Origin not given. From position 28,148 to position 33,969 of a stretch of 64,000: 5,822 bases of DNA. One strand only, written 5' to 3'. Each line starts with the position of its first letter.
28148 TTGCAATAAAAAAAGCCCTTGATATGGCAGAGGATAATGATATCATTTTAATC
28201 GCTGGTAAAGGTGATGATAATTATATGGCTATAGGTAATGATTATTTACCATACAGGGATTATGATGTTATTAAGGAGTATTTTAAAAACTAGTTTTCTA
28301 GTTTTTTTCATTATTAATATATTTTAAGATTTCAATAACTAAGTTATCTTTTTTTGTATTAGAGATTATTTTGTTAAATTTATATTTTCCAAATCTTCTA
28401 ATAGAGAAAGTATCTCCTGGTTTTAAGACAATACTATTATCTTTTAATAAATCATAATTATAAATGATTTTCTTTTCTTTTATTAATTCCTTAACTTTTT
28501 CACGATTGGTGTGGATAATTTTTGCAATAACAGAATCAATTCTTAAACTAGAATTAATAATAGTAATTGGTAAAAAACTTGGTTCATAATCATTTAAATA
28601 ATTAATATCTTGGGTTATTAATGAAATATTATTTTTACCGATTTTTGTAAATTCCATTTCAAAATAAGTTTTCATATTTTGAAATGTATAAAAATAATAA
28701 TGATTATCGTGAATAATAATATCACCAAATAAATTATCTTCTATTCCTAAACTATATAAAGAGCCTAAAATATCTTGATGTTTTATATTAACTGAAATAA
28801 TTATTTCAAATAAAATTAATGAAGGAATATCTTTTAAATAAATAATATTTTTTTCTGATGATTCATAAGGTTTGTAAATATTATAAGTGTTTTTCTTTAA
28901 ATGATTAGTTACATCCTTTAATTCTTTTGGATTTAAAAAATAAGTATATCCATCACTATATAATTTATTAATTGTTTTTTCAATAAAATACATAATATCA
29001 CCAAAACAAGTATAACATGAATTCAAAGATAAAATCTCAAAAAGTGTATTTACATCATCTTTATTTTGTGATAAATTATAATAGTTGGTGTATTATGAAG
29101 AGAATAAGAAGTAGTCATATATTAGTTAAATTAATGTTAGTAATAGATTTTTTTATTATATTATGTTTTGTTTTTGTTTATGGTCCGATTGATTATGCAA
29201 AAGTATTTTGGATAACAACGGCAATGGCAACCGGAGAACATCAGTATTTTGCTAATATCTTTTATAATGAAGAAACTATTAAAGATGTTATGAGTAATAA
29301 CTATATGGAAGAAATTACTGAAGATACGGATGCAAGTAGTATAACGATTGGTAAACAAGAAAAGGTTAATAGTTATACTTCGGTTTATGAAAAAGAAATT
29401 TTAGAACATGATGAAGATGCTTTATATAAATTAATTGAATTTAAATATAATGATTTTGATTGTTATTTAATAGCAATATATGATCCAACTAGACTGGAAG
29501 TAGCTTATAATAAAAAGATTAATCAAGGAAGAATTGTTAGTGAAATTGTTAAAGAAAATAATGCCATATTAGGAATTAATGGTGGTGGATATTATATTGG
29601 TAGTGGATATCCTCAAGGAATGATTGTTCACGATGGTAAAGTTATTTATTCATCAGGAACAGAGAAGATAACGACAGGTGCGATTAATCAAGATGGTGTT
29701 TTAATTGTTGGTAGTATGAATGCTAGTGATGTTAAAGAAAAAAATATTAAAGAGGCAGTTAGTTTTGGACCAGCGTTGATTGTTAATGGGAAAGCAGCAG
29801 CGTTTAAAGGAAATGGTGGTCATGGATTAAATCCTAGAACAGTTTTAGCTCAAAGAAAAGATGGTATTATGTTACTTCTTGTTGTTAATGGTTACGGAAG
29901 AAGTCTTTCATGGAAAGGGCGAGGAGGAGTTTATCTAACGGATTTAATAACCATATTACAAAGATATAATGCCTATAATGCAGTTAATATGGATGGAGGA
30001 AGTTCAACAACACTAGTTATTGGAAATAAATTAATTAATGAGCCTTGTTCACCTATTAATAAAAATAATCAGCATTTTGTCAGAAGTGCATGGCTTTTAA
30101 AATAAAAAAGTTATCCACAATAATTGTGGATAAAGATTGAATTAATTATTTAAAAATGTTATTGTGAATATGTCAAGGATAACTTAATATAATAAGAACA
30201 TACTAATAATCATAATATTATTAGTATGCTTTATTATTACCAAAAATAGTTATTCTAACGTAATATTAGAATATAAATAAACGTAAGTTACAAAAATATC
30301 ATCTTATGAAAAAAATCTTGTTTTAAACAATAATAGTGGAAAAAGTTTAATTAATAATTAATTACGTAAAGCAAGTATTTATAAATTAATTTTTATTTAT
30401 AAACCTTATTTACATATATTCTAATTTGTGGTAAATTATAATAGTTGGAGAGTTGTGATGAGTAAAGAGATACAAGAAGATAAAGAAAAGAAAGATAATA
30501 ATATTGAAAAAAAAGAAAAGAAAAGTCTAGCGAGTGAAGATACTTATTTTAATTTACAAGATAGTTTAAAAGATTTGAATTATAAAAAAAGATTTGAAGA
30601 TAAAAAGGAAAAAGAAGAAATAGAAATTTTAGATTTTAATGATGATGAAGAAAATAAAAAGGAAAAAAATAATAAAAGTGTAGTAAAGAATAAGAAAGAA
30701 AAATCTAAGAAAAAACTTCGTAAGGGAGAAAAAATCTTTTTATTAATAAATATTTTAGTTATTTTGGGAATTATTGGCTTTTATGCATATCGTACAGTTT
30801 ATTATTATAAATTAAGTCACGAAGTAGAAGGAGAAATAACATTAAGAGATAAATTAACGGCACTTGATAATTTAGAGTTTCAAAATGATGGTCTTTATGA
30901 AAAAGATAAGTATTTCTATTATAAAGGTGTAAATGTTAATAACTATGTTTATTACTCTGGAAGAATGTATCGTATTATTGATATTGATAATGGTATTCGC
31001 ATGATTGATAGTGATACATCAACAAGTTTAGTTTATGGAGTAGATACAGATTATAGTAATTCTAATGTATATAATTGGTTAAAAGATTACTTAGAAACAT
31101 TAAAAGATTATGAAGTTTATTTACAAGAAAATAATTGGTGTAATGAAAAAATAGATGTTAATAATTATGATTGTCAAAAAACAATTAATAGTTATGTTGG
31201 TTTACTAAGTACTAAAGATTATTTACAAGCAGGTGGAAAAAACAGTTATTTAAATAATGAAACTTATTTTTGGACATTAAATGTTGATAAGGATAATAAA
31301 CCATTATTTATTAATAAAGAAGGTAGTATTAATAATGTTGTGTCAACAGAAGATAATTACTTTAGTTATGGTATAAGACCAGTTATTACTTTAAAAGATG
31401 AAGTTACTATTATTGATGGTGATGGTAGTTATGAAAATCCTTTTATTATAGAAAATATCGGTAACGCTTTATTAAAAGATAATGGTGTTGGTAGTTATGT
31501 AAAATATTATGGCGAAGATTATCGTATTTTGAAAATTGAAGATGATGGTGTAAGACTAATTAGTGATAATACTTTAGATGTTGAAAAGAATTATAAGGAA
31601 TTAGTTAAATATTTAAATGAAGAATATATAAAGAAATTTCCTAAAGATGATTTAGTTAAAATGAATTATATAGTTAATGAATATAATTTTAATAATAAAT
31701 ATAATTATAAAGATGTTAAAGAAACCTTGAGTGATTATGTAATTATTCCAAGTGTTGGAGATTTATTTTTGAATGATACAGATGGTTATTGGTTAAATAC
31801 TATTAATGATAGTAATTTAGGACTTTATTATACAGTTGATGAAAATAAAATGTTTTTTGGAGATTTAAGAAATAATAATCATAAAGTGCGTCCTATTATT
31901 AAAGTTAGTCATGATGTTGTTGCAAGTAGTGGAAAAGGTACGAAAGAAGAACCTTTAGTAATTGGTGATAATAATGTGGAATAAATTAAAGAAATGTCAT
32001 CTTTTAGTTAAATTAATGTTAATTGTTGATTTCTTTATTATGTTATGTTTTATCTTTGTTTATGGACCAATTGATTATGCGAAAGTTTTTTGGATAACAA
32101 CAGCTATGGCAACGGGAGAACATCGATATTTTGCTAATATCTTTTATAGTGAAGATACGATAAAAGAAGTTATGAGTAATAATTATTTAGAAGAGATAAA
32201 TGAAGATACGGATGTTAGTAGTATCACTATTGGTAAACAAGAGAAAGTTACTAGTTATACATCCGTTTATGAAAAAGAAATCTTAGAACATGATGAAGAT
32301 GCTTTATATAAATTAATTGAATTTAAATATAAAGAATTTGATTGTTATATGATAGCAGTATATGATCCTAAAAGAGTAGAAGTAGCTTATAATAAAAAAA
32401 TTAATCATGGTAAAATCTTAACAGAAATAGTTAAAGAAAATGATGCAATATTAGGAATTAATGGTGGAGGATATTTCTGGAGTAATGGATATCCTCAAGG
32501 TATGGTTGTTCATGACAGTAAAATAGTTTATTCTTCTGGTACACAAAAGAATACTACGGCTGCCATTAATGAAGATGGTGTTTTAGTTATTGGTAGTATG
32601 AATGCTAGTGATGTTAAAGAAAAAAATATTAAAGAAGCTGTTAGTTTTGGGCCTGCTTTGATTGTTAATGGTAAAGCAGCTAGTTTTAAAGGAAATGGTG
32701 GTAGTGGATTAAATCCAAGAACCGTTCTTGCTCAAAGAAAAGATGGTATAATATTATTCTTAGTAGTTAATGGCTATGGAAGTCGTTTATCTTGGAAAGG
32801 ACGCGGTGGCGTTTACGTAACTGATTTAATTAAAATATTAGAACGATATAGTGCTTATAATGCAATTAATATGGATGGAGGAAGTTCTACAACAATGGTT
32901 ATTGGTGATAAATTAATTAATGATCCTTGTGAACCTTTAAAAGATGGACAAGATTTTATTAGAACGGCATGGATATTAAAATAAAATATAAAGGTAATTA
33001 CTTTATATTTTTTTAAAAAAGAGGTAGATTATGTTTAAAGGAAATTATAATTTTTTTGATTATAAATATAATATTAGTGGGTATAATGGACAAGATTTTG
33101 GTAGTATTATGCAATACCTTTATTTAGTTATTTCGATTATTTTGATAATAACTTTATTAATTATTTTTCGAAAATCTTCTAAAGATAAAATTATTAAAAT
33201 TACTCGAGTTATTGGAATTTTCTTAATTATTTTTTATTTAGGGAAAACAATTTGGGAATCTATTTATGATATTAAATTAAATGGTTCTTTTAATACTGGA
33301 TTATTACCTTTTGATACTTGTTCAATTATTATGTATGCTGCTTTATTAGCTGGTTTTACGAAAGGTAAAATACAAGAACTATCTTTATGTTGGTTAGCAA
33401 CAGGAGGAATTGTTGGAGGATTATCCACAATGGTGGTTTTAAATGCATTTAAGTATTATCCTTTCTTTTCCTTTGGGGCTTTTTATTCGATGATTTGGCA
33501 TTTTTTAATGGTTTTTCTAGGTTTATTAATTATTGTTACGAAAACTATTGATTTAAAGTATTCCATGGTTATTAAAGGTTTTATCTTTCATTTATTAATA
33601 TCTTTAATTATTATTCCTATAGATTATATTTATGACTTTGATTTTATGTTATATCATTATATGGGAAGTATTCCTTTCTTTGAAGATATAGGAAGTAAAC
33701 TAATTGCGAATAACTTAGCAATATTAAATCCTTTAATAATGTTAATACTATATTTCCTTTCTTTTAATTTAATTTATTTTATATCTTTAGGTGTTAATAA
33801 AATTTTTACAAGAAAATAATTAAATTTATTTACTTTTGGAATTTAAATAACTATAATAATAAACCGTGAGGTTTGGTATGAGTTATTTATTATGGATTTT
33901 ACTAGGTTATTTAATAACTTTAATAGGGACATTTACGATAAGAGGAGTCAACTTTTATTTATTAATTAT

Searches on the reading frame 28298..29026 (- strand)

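Call 58: search_protein_families(library=pfam, proteins=[window:28298-29026:-], max_evalue=0.0001)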
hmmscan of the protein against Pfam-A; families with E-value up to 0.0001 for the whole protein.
window:28298-29026:- (242 aa): 1 family
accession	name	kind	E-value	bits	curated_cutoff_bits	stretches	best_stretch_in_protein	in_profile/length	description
PF17774.7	YlmH_RBD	-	1.4e-15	57.8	23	1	79-141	20-82/84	Putative RNA-binding domain in YlmH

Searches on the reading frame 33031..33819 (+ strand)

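Call 58: search_protein_families(library=pfam, proteins=[window:33031-33819:+], max_evalue=0.0001)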
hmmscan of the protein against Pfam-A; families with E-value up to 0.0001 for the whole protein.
window:33031-33819:+ (262 aa): 1 family
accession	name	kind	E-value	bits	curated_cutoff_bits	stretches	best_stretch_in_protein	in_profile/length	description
PF14808.11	TMEM164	-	2.3e-09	37.5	25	1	29-220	7-182/217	TMEM164 family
